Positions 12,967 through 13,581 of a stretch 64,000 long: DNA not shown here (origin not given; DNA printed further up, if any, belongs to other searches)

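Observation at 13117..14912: Low-GC soluble KAP-family NTPase placed directly behind an orphan BrnA/DUF4415 antitoxin-like gene: a possible two-gene conflict module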

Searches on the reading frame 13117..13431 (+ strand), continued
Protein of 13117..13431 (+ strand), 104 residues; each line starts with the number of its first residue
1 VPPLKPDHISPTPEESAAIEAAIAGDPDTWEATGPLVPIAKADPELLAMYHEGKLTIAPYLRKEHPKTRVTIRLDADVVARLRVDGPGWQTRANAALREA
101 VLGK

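Call 43: search_protein_families(library=padloc, proteins=[L086:4867-5193:+, L087:5015-5542:+, L088:5114-5518:+, L089:5155-5556:-, L089:5553-5954:-, L084:5666-6940:+, L085:4408-6174:+, L083:4341-4877:+, L083:4913-5770:+, L088:2067-3974:-], max_evalue=0.01)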
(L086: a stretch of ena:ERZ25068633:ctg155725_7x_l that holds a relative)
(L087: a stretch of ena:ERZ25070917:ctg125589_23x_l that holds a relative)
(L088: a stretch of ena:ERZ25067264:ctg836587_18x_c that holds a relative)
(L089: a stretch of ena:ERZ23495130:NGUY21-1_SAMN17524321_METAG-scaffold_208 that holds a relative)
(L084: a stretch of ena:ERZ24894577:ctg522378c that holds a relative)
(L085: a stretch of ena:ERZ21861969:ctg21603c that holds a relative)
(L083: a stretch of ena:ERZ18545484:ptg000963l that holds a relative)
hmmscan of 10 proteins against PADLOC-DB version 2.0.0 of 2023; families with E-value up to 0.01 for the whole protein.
L086:4867-5193:+ (108 aa): 0 families

L087:5015-5542:+ (175 aa): 0 families

L088:5114-5518:+ (134 aa): 0 families

L089:5155-5556:- (133 aa): 0 families

L089:5553-5954:- (133 aa): 0 families

L084:5666-6940:+ (424 aa): 0 families

L085:4408-6174:+ (588 aa): 13 families
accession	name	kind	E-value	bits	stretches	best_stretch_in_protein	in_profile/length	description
PDLC05061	PDC-S65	-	3.8e-193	642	1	1-574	12-586/592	-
PDLC05060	PDC-S65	-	1.9e-128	427.5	1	77-511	2-432/503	-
PDLC02419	Aga_SIR2-PNTD1-PNTD2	-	6.3e-31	105.7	2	72-264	76-265/558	Class I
PDLC02401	Aga_SIR2-PNTD1-PNTD2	-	7.5e-23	79.1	1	68-243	45-215/524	Class I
PDLC02420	Aga_SIR2-PNTD1-PNTD2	-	6.5e-21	72.3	1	10-253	13-264/1010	Class I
PDLC02384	pAgo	-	3e-18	63.5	1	92-244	108-255/1030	-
PDLC00407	ThsA1|ThsA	-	2e-08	31.3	1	106-178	88-153/478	STALD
PDLC02402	Aga_SIR2-PNTD1-PNTD2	-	6.3e-08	29.2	1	60-225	69-226/876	Class I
PDLC00409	ThsA1|ThsA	-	5.7e-07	27.1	1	106-179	89-155/242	STALD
PDLC04082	SIR2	-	5.4e-05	20.3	1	118-147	121-150/345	-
PDLC04087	SIR2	-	0.00054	16.9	1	20-149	20-156/343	-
PDLC04167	Dsr1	-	0.0031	13.3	1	20-143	24-138/1248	-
PDLC04093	SIR2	-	0.0085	13.1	0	126-146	152-172/395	-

L083:4341-4877:+ (179 aa): 7 families
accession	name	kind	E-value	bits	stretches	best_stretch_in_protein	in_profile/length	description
PDLC04959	PDC-S20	-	1.9e-49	167.4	1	5-178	3-176/464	-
PDLC04958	PDC-S20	-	1.7e-15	55.4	1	20-104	3-91/458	-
PDLC04957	PDC-S20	-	6.1e-14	50.3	1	20-176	5-174/446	-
PDLC04956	PDC-S20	-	1.2e-09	36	1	46-177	37-173/450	-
PDLC02361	PifA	-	2.1e-08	31.2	1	43-171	41-174/720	PifA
PDLC02209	QatA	-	0.0012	15.5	1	21-102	11-94/646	-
PDLC02210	QatA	-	0.0014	15.2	1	46-99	36-91/593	-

L083:4913-5770:+ (285 aa): 7 families
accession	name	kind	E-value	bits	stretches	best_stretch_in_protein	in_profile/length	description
PDLC04959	PDC-S20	-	1e-63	214.5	1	1-279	187-460/464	-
PDLC04956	PDC-S20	-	9.3e-33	112.3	1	1-205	181-395/450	-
PDLC04957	PDC-S20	-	3.9e-22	77.4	1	2-134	184-312/446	-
PDLC04958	PDC-S20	-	3.9e-15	54.1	1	2-127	176-303/458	-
PDLC02361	PifA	-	1.2e-12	45.3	1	2-178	184-357/720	PifA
PDLC02210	QatA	-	2.6e-08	30.9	1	1-74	204-279/593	-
PDLC02209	QatA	-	4.4e-08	30.2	1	2-73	204-282/646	-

L088:2067-3974:- (635 aa): 0 families

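Call 51: find_related_loci(query=A3, collection=metagenome_contigs, flank=5000)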
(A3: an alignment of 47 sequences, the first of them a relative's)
Query A3 (104 aa) in metagenome_contigs; peptide patterns used: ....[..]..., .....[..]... (x = any residue, [..] = any of these).
600 stretches matched a pattern (row limit reached: there are more); 265 encode a relative of the query (tblastn E <= 1e-3); the best 80 are kept; 80 distinct loci.
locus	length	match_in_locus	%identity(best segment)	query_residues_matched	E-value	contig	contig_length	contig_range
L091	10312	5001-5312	82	1-104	1e-45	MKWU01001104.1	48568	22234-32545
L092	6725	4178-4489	80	1-104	1e-44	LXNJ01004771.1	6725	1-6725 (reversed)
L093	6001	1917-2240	69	1-104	2e-42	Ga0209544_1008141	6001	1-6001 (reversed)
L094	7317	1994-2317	69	1-104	2e-42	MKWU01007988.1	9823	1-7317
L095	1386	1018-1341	69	1-104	6e-43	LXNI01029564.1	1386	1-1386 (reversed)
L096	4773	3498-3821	64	1-104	3e-37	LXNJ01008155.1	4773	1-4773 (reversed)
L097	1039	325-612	73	9-104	3e-36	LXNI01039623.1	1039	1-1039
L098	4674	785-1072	45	5-101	2e-18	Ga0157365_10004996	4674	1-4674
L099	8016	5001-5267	45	1-101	2e-16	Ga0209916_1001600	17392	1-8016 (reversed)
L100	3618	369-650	47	12-103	1e-15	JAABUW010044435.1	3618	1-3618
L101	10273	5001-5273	46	12-103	8e-15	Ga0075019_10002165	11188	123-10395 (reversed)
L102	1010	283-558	42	12-103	1e-14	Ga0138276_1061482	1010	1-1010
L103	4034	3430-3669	43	11-104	3e-14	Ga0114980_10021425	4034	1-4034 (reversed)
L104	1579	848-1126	45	12-103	3e-14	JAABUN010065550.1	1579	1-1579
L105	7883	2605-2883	43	12-103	6e-14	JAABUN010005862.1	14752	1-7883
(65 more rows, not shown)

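Call 72: search_protein_families(library=padloc, proteins=[L091:5224-6900:+, L092:4518-5927:+, L086:4867-5193:+], max_evalue=0.01)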
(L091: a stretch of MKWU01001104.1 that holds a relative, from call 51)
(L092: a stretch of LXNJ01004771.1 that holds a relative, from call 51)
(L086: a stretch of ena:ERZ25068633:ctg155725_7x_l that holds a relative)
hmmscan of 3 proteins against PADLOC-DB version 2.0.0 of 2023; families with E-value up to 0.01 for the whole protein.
L091:5224-6900:+ (558 aa): 55 families (the best 25 are shown)
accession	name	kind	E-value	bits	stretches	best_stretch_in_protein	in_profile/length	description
PDLC03744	AbiP2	-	3.6e-197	654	1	63-552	3-484/489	DRT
PDLC03748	Drt6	-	7.2e-51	171.6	1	82-508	9-404/511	DRT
PDLC03751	RT_UG14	-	1.6e-48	163.8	1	66-355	14-292/493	DRT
PDLC02179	Drt4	-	2.2e-47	160.3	1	85-505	12-413/542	-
PDLC02177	Drt4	-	2.1e-44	150.2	1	134-461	62-376/541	-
PDLC02178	Drt4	-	8.2e-40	135.2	1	126-356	59-280/506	-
PDLC03752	Drt4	-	1.8e-39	134.3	1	85-361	18-265/467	DRT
PDLC03784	Drt3b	-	1e-31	108.5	1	215-400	168-341/604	DRT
PDLC02180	Drt4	-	5.6e-30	102.7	1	136-356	71-272/532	-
PDLC03743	AbiK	-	9.7e-29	99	1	207-388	134-305/546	DRT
PDLC03769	RT_UG30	-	5.4e-28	95.8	1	90-356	19-271/493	DRT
PDLC02348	AbiK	-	1.3e-27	95.3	1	211-383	135-296/544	AbiK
PDLC03770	RT_UG31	-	3.2e-27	93.8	1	135-515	49-389/456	DRT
PDLC02176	Drt3b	-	7.3e-27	92.3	1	212-377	176-345/651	-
PDLC03783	Drt8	-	1.3e-24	85.4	1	198-369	120-270/493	DRT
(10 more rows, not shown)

L092:4518-5927:+ (469 aa): 7 families
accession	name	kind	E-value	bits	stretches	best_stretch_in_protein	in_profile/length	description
PDLC04959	PDC-S20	-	9e-109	363.1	1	5-380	3-382/464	-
PDLC04956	PDC-S20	-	3.4e-44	150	1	21-364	12-366/450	-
PDLC04957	PDC-S20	-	7.5e-41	139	1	20-270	5-265/446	-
PDLC04958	PDC-S20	-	5.2e-39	132.8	1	20-262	3-256/458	-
PDLC02361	PifA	-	1.2e-16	58.5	1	43-267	41-260/720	PifA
PDLC02209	QatA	-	5.6e-14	49.7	2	163-240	185-254/646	-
PDLC02210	QatA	-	1.6e-12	44.7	1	187-241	202-256/593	-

L086:4867-5193:+ (108 aa): 0 families

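Call 73: search_protein_families(library=pfam, proteins=[L091:5224-6900:+, L091:7010-7717:+], max_evalue=0.01)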
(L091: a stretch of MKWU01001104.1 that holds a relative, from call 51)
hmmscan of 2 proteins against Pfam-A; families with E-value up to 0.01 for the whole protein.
L091:5224-6900:+ (558 aa): 1 family
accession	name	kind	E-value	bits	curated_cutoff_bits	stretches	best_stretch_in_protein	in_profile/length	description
PF00078.32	RVT_1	-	2.7e-11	44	29.6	1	218-356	68-193/205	Reverse transcriptase (RNA-dependent DNA polymerase)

L091:7010-7717:+ (235 aa): 0 families

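Call 81: search_protein_families(library=padloc, alignment_id=A4, max_evalue=0.00001)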
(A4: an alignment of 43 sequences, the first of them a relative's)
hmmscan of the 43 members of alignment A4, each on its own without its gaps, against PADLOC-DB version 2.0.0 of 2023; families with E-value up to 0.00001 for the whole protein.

A. member 1, L106:5312-6715:+ (467 aa): 0 families

B. families by the number of members that match (of 43 scanned): 13 families
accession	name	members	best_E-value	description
PDLC04806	PDC-S02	2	6.8e-138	-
PDLC04819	PDC-S02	2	1.5e-44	-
PDLC04815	PDC-S02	2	5.4e-30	-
PDLC04796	PDC-S02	2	7.4e-22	-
PDLC03657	mREase_IV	2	8e-16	Type IV methyl-directed restriction enzyme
PDLC04824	PDC-S02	2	9.9e-15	-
PDLC03448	REase_II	2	9.5e-10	Type II restriction enzyme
PDLC03203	mREase_II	2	2e-08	Type II methyl-directed restriction enzyme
PDLC03206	mREase_II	2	7.7e-08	Type II methyl-directed restriction enzyme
PDLC03663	mREase_IV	2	1.9e-06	Type IV methyl-directed restriction enzyme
PDLC02334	AbiTii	1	1.6e-21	AbiTii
PDLC01908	CARF5--CARF_ADA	1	7.9e-20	-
PDLC04799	PDC-S02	1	5.6e-06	-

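Call 82: search_protein_families(library=pfam, alignment_id=A4, max_evalue=0.00001)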
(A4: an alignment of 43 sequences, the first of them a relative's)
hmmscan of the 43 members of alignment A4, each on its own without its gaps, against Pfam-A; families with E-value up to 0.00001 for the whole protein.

A. member 1, L106:5312-6715:+ (467 aa): 2 families
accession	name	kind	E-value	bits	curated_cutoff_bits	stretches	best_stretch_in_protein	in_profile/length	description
PF00883.26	Peptidase_M17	-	2.3e-96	323.2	25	1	144-447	2-309/310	Cytosol aminopeptidase family, catalytic domain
PF21337.3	Peptidase_M17_N_1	-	1.4e-11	44.9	27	1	23-129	2-118/118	M17 aminopeptidase, N-terminal domain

B. families by the number of members that match (of 43 scanned): 22 families
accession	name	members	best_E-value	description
PF04909.20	Amidohydro_2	3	1.3e-50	Amidohydrolase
PF00072.30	Response_reg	2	2.7e-28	Response regulator receiver domain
PF04471.18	Mrr_cat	2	2.2e-21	Restriction endonuclease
PF10387.14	DUF2442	2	7.5e-10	Protein of unknown function (DUF2442)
PF00883.26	Peptidase_M17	1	2.3e-96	Cytosol aminopeptidase family, catalytic domain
PF00962.28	A_deaminase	1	2.7e-54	Adenosine deaminase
PF00206.25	Lyase_1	1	3.9e-54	Lyase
PF01914.23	MarC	1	3.5e-49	MarC family integral membrane protein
PF12762.13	DDE_Tnp_IS1595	1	1.6e-33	ISXO2-like transposase domain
PF05193.26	Peptidase_M16_C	1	1.6e-25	Peptidase M16 inactive domain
PF00675.25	Peptidase_M16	1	1.5e-21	Insulinase (Peptidase family M16)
PF05834.18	Lycopene_cycl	1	9e-21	Lycopene cyclase protein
PF18864.6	AbiTii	1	1.6e-20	AbiTii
PF10397.14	ADSL_C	1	2.5e-20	Adenylosuccinate lyase C-terminus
PF00083.30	Sugar_tr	1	2.3e-15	Sugar (and other) transporter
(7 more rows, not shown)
